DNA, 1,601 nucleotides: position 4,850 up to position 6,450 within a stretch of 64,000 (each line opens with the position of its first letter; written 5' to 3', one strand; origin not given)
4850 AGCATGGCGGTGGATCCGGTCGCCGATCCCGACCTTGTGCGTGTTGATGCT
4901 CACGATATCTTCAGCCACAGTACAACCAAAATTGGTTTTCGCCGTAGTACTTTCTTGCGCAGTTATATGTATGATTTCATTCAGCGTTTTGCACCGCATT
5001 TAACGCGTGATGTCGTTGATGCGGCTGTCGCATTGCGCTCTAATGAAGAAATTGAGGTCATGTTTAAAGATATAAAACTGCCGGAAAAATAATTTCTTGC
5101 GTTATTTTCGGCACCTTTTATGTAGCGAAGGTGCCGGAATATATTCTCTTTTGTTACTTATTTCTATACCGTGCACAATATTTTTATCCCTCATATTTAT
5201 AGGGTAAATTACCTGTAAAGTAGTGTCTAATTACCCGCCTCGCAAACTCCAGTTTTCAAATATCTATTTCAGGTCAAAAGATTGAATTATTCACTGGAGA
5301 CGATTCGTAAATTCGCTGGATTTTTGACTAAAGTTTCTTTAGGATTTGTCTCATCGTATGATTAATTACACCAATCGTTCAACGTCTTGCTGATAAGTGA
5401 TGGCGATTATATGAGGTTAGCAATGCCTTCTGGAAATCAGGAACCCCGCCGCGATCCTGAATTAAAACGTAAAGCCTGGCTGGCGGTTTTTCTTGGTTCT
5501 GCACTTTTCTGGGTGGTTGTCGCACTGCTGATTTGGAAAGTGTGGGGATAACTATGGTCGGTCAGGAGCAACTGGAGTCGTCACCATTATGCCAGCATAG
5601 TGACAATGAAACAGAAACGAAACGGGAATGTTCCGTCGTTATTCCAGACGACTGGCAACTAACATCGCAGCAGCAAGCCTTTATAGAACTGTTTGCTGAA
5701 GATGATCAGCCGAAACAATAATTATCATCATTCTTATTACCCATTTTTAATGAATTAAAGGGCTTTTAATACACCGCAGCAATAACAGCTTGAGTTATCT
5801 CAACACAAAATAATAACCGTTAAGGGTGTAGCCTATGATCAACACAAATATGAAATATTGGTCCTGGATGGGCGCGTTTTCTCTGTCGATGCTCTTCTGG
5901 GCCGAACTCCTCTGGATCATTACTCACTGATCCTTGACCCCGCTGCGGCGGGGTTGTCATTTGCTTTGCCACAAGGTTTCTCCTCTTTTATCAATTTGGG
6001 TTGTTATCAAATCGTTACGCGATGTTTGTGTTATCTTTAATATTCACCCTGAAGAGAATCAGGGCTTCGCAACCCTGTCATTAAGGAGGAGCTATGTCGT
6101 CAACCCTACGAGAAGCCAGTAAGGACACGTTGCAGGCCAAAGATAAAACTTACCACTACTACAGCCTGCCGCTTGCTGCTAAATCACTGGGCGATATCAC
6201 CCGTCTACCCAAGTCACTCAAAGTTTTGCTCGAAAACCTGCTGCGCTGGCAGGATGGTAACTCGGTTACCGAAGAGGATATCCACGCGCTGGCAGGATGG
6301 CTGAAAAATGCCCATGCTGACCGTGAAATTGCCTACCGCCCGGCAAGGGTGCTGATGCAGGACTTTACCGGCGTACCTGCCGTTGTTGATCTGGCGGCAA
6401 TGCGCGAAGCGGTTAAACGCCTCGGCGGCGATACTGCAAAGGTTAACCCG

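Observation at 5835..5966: Small hydrophobic ORF (31 aa) with its own SD and terminator upstream of acnA, missed by the ORF track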

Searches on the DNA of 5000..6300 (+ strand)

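Call 3: search_dna_similar(query=window:5300-6300:+, collection=ecoli_genomes, mode=near, max_rows=30, rows=spread)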
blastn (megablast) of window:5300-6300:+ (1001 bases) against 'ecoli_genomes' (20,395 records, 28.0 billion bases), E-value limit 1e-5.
Records with a match: 5422; places in all: 5446; records where one place covers at least 80% of the query: 5395.
Genomes with a match: 5422 of 5426; with a place that covers at least 80% of the query: 5395. Places per genome that has any: lowest 1, median 1, highest 2. On chromosomes: 5440 places; on plasmids: 6.
Best place of each record, by identity: >=99% 3177; 95-99% 2245.
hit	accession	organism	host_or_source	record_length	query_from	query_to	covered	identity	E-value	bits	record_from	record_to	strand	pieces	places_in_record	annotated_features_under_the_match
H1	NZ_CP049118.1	Escherichia coli strain EC931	Homo sapiens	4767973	1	1001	100%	100.0%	0e+0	1868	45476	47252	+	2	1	IS1-like element IS1A family transposase | acnA: aconitate hydratase AcnA | yciX: protein YciX | ymiA: YmiA family putative membrane protein | ymiC: small membrane protein YmiC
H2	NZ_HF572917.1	Escherichia coli strain HUSEC2011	Homo sapiens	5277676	1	1001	100%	100.0%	0e+0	1849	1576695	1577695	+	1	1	acnA: aconitate hydratase AcnA | yciX: protein YciX | ymiA: YmiA family putative membrane protein | ymiC: small membrane protein YmiC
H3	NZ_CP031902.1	Escherichia coli O104:H4 strain FWSEC0009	Homo sapiens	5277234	1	1001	100%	100.0%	0e+0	1849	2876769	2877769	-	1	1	acnA: aconitate hydratase AcnA | yciX: protein YciX | ymiA: YmiA family putative membrane protein | ymiC: small membrane protein YmiC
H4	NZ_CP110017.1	Escherichia coli strain HE_50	laboratory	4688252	1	1001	100%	100.0%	0e+0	1849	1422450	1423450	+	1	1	acnA: aconitate hydratase AcnA | yciX: protein YciX | ymiA: YmiA family putative membrane protein | ymiC: small membrane protein YmiC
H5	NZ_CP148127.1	Escherichia coli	missing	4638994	1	1001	100%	100.0%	0e+0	1849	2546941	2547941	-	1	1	acnA: aconitate hydratase AcnA | yciX: protein YciX | ymiA: YmiA family putative membrane protein | ymiC: small membrane protein YmiC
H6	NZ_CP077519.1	Escherichia coli O111:H8 strain 7-16 37A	bovine feces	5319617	1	1001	100%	100.0%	0e+0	1849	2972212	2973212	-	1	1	acnA: aconitate hydratase AcnA | yciX: protein YciX | ymiA: YmiA family putative membrane protein | ymiC: small membrane protein YmiC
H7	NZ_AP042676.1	Escherichia coli strain OkiPb01712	bovine feces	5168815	1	1001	100%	100.0%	0e+0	1849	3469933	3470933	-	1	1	acnA: aconitate hydratase AcnA | yciX: protein YciX | ymiA: YmiA family putative membrane protein | ymiC: small membrane protein YmiC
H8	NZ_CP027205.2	Escherichia coli strain WCHEC025943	Sewage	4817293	1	1001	100%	99.9%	0e+0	1844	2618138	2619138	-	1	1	acnA: aconitate hydratase AcnA | yciX: protein YciX | ymiA: YmiA family putative membrane protein | ymiC: small membrane protein YmiC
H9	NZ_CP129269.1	Escherichia coli strain STEC1589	Homo sapiens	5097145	1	1001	100%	99.9%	0e+0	1844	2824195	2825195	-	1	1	acnA: aconitate hydratase AcnA | yciX: protein YciX | ymiA: YmiA family putative membrane protein | ymiC: small membrane protein YmiC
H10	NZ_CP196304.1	Escherichia coli strain ECamp52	Homo sapiens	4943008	1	1001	100%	99.9%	0e+0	1844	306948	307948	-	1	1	acnA: aconitate hydratase AcnA | yciX: protein YciX | ymiA: YmiA family putative membrane protein | ymiC: small membrane protein YmiC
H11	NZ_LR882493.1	Escherichia coli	Vulpes vulpes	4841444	1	1001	100%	99.9%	0e+0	1844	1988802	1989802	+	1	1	acnA: aconitate hydratase AcnA | yciX: protein YciX | ymiA: YmiA family putative membrane protein | ymiC: small membrane protein YmiC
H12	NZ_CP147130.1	Escherichia coli strain KFu015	river water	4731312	1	1001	100%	99.8%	0e+0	1838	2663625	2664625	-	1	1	acnA: aconitate hydratase AcnA | yciX: protein YciX | ymiA: YmiA family putative membrane protein | ymiC: small membrane protein YmiC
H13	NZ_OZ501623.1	Escherichia coli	Homo sapiens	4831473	1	1001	100%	99.6%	0e+0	1827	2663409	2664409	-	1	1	acnA: aconitate hydratase AcnA | yciX: YciX family protein | ymiA: YmiA family putative membrane protein | ymiC: small membrane protein YmiC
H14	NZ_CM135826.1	Escherichia coli strain FXCREC035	Homo sapiens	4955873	1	1001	100%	99.4%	0e+0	1816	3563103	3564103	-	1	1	acnA: aconitate hydratase AcnA | yciX: protein YciX | ymiA: YmiA family putative membrane protein | ymiC: small membrane protein YmiC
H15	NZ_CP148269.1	Escherichia coli strain Z1323PEC0013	Dog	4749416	1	1001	100%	99.1%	0e+0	1799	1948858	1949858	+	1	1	acnA: aconitate hydratase AcnA | yciX: protein YciX | ymiA: YmiA family putative membrane protein | ymiC: small membrane protein YmiC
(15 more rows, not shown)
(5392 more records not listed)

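Call 6: get_annotated_region(hit=H4, flank=1500)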
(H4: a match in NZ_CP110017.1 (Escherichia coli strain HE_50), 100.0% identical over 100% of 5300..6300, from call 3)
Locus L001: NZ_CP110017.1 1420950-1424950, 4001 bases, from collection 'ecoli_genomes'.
description: Escherichia coli strain HE_50 chromosome, complete genome
organism: Escherichia coli strain HE_50 (NCBI taxid 562)
replicon: chromosome; assembly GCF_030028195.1
host: laboratory; source: -; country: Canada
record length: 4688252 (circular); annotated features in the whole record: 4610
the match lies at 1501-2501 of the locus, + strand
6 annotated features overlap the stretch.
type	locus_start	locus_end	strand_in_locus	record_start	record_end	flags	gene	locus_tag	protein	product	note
CDS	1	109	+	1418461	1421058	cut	topA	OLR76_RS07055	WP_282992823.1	type I DNA topoisomerase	-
CDS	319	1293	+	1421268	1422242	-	cysB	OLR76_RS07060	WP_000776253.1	HTH-type transcriptional regulator CysB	-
CDS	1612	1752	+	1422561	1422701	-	ymiA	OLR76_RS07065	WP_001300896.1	YmiA family putative membrane protein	-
CDS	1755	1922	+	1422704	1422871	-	yciX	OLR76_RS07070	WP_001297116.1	protein YciX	-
CDS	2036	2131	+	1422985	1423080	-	ymiC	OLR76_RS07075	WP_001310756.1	small membrane protein YmiC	-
CDS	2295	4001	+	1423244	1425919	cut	acnA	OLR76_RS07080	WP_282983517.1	aconitate hydratase AcnA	-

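Call 14: search_rna_families(source=window, start=5000, end=6300, threshold=evalue, max_evalue=1)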
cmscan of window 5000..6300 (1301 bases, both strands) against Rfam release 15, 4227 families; matches with E-value up to 1: 2.
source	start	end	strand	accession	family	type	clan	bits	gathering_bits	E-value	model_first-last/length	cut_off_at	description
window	5762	5964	+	RF02079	STnc180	Gene; sRNA;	-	198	50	7.2e-43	1-208/208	no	Enterobacterial sRNA STnc180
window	5267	5361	-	RF00475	snosnR69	Gene; snRNA; snoRNA; CD-box;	CL00051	21.1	50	0.98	1-94/94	no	Small nucleolar RNA snR69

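Call 15: search_rna_families(source=window, start=5600, end=6100, threshold=gathering, show_alignments=1)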
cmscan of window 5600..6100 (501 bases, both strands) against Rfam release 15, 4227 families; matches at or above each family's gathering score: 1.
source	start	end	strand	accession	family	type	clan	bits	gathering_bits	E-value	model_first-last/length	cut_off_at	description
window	5762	5964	+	RF02079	STnc180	Gene; sRNA;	-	198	50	2.8e-43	1-208/208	no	Enterobacterial sRNA STnc180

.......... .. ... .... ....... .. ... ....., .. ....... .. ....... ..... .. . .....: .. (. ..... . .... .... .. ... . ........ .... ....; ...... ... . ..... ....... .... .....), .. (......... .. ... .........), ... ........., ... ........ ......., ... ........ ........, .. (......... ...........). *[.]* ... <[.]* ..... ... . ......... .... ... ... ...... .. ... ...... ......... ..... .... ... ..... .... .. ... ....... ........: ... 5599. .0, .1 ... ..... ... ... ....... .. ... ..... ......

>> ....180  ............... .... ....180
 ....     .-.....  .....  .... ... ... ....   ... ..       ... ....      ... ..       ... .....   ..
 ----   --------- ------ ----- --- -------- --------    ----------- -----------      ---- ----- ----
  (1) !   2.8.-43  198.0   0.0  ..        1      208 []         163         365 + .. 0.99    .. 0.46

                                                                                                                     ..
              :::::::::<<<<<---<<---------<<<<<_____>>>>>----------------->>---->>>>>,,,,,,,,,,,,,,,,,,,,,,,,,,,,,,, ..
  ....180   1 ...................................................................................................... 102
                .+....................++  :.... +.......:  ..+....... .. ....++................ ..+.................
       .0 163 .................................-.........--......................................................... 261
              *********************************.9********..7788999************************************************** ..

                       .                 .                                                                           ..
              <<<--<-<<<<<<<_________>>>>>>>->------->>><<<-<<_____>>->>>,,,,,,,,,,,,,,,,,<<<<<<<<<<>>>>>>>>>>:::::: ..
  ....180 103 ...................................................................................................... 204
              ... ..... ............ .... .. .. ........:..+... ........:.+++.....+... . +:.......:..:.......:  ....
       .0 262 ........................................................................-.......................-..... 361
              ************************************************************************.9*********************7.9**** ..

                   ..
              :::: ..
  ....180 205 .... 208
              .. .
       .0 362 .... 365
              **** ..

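Call 78: search_dna_similar(query=window:5815-5970:+, collection=ecoli_genomes, mode=near, max_rows=12, rows=spread)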
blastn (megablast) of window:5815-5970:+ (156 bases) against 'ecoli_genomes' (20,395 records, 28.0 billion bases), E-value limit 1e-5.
Records with a match: 5422; places in all: 5427; records where one place covers at least 80% of the query: 5395.
Genomes with a match: 5422 of 5426; with a place that covers at least 80% of the query: 5395. Places per genome that has any: lowest 1, median 1, highest 2. On chromosomes: 5421 places; on plasmids: 6.
Best place of each record, by identity: >=99% 2891; 95-99% 2531.
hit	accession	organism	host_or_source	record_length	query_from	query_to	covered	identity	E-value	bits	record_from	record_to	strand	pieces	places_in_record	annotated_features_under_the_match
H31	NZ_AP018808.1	Escherichia coli strain E2865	Bos taurus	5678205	1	156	100%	100.0%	3e-75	289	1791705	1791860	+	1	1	ymiC: small membrane protein YmiC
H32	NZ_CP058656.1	Escherichia coli strain WCHEC035125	sewage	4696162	1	156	100%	100.0%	3e-75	289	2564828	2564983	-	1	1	ymiC: small membrane protein YmiC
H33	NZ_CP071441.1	Escherichia coli strain EcPF20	Homo sapiens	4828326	1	156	100%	100.0%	3e-75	289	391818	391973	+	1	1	ymiC: small membrane protein YmiC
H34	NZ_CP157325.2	Escherichia coli strain J53-KPC_Vir-TC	Homo sapiens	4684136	1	156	100%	100.0%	3e-75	289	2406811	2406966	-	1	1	ymiC: small membrane protein YmiC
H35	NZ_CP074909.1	Escherichia coli strain 08_3449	Homo sapiens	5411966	1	156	100%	100.0%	3e-75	289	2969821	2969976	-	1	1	ymiC: small membrane protein YmiC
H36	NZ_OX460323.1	Escherichia coli strain EC0026B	Derived from parental isolate EC0026B ...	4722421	1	156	100%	100.0%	3e-75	289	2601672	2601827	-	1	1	ymiC: small membrane protein YmiC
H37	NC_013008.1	Escherichia coli O157:H7 str. TW14359 strain TW14359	-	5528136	1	156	100%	98.7%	7e-72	278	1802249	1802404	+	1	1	ymiC: small membrane protein YmiC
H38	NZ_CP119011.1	Escherichia coli strain CE0007a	Bos taurus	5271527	1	156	100%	98.1%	3e-70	272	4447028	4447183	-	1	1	ymiC: small membrane protein YmiC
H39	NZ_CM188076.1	Escherichia coli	Homo sapiens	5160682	1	156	100%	96.8%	7e-67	261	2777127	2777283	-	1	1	ymiC: small membrane protein YmiC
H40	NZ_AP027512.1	Escherichia coli strain LR-28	Homo sapiens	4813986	1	131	84%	98.5%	5e-58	231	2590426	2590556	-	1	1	ymiC: small membrane protein YmiC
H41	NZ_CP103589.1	Escherichia coli strain 4750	Homo sapiens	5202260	1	131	84%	97.7%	2e-56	226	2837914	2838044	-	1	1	ymiC: small membrane protein YmiC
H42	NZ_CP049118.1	Escherichia coli strain EC931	Homo sapiens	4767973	1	97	62%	100.0%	2e-42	180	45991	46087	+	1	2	ymiC: small membrane protein YmiC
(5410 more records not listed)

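Call 89: get_annotated_region(hit=H40, flank=400)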
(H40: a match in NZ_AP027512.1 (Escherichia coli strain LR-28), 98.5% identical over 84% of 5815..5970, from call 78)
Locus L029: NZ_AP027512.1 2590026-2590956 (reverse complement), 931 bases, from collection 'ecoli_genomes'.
description: Escherichia coli strain LR-28 chromosome, complete genome
organism: Escherichia coli strain LR-28 (NCBI taxid 562)
replicon: chromosome; assembly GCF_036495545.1
host: Homo sapiens; source: feces; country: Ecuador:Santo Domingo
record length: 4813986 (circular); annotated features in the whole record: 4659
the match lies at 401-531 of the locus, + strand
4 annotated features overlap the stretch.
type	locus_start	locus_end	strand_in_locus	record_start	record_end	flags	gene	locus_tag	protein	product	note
CDS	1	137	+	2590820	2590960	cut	ymiA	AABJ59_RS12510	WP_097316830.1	YmiA family putative membrane protein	-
CDS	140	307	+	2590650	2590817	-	yciX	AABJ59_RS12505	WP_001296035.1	protein YciX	-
CDS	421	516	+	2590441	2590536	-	ymiC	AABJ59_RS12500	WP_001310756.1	small membrane protein YmiC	-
CDS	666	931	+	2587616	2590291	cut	acnA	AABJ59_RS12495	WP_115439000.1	aconitate hydratase AcnA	-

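Call 91: search_dna_similar(query=window:5925-5980:+, collection=ecoli_genomes, mode=near, max_rows=5, max_evalue=0.001)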
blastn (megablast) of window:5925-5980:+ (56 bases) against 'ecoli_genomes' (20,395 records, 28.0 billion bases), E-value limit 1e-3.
Records with a match: 3326; places in all: 3327; records where one place covers at least 80% of the query: 3326.
Genomes with a match: 3326 of 5426; with a place that covers at least 80% of the query: 3326. Places per genome that has any: lowest 1, median 1, highest 2. On chromosomes: 3324 places; on plasmids: 3.
Best place of each record, by identity: >=99% 3104; 95-99% 222.
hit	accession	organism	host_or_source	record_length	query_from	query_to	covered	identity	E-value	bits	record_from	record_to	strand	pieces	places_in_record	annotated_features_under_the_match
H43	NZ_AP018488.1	Escherichia coli O157:H7 strain PV15-279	Homo sapiens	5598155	1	56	100%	100.0%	3e-20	104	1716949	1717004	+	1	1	ymiC: small membrane protein YmiC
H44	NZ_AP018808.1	Escherichia coli strain E2865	Bos taurus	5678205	1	56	100%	100.0%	3e-20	104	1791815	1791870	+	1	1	ymiC: small membrane protein YmiC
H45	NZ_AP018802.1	Escherichia coli strain E2863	Bos taurus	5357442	1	56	100%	100.0%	3e-20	104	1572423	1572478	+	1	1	ymiC: small membrane protein YmiC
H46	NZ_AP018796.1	Escherichia coli strain E2855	Bos taurus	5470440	1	56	100%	100.0%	3e-20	104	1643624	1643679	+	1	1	ymiC: small membrane protein YmiC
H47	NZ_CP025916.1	Escherichia coli strain 120899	Homo sapiens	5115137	1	56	100%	100.0%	3e-20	104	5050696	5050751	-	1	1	ymiC: small membrane protein YmiC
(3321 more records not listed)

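Call 92: search_dna_similar(query=L029:505-558:+, collection=ecoli_genomes, mode=near, max_rows=12, max_evalue=0.001, rows=spread)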
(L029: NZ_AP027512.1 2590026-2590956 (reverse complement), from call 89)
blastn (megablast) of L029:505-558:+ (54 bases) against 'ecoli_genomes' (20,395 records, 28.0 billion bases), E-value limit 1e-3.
Records with a match: 677; places in all: 677; records where one place covers at least 80% of the query: 677.
Genomes with a match: 677 of 5426; with a place that covers at least 80% of the query: 677. Places per genome that has any: lowest 1, median 1, highest 1. On chromosomes: 676 places; on plasmids: 1.
Best place of each record, by identity: >=99% 104; 95-99% 573.
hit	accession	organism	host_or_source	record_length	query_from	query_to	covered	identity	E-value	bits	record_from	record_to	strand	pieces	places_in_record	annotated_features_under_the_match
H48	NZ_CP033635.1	Escherichia coli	chicken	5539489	1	54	100%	100.0%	3e-19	100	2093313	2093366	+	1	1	ymiC: small membrane protein YmiC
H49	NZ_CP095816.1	Escherichia coli strain FY10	avian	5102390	1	54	100%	100.0%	3e-19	100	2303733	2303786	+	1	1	ymiC: small membrane protein YmiC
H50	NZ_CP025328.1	Escherichia coli strain ExPEC XM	Duck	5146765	1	54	100%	98.1%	1e-17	95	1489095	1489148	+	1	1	ymiC: small membrane protein YmiC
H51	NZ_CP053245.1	Escherichia coli strain SCU-485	Homo sapiens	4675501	1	54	100%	98.1%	1e-17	95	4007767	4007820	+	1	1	ymiC: small membrane protein YmiC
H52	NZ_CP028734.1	Escherichia coli strain A42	Antechinus swainsonii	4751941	1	54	100%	98.1%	1e-17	95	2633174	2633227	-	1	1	ymiC: small membrane protein YmiC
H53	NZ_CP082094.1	Escherichia coli strain MS15236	Homo sapiens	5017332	1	54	100%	98.1%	1e-17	95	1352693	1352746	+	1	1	ymiC: small membrane protein YmiC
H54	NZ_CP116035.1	Escherichia coli strain FAH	Homo sapiens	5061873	1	54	100%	98.1%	1e-17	95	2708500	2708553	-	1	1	ymiC: small membrane protein YmiC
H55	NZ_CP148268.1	Escherichia coli strain Z1323PEC0014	Dog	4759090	1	54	100%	98.1%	1e-17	95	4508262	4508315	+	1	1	ymiC: small membrane protein YmiC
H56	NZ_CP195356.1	Escherichia coli strain 24AR0180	Homo sapiens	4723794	1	54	100%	98.1%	1e-17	95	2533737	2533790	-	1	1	ymiC: small membrane protein YmiC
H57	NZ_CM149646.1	Escherichia coli strain UPEC957C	canine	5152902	1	54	100%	98.1%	1e-17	95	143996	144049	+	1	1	ymiC: small membrane protein YmiC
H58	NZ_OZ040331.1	Escherichia coli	-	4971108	1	54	100%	98.1%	1e-17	95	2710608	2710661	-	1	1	ymiC: small membrane protein YmiC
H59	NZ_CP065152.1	Escherichia coli O150:H6 strain FEX669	ground chicken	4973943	1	54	100%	96.3%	7e-16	90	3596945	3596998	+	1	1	ymiC: small membrane protein YmiC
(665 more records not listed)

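Call 93: get_annotated_region(hit=H39, flank=150)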
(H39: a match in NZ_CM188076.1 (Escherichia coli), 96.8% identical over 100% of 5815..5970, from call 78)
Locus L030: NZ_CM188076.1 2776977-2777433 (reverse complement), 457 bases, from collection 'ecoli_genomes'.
description: Escherichia coli isolate 31B22CPO057 chromosome, whole genome shotgun sequence
organism: Escherichia coli (NCBI taxid 562)
replicon: chromosome; assembly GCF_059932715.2
host: Homo sapiens; source: stool/rectal swab; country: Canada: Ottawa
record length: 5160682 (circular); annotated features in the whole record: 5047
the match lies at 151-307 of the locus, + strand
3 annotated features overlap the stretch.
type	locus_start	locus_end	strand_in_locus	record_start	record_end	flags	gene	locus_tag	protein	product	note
CDS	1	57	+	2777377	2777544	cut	yciX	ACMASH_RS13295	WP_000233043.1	YciX family protein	-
CDS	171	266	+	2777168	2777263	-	ymiC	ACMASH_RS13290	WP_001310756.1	small membrane protein YmiC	-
CDS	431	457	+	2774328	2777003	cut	acnA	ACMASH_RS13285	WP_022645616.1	aconitate hydratase AcnA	-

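Call 94: get_annotated_region(hit=H37, flank=150)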
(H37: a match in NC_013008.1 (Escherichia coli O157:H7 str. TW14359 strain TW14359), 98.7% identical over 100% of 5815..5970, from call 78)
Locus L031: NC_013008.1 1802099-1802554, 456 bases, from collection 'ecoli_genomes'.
description: Escherichia coli O157:H7 str. TW14359, complete sequence
organism: Escherichia coli O157:H7 str. TW14359 strain TW14359 (NCBI taxid 544404)
replicon: chromosome; assembly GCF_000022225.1
host: -; source: -; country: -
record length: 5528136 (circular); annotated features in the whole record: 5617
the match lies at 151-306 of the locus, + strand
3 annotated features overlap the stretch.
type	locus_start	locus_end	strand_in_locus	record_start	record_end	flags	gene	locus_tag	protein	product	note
CDS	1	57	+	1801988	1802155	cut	yciX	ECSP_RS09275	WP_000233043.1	protein YciX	-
CDS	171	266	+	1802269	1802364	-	ymiC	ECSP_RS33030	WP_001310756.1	small membrane protein YmiC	-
CDS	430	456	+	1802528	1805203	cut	acnA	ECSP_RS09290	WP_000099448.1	aconitate hydratase AcnA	-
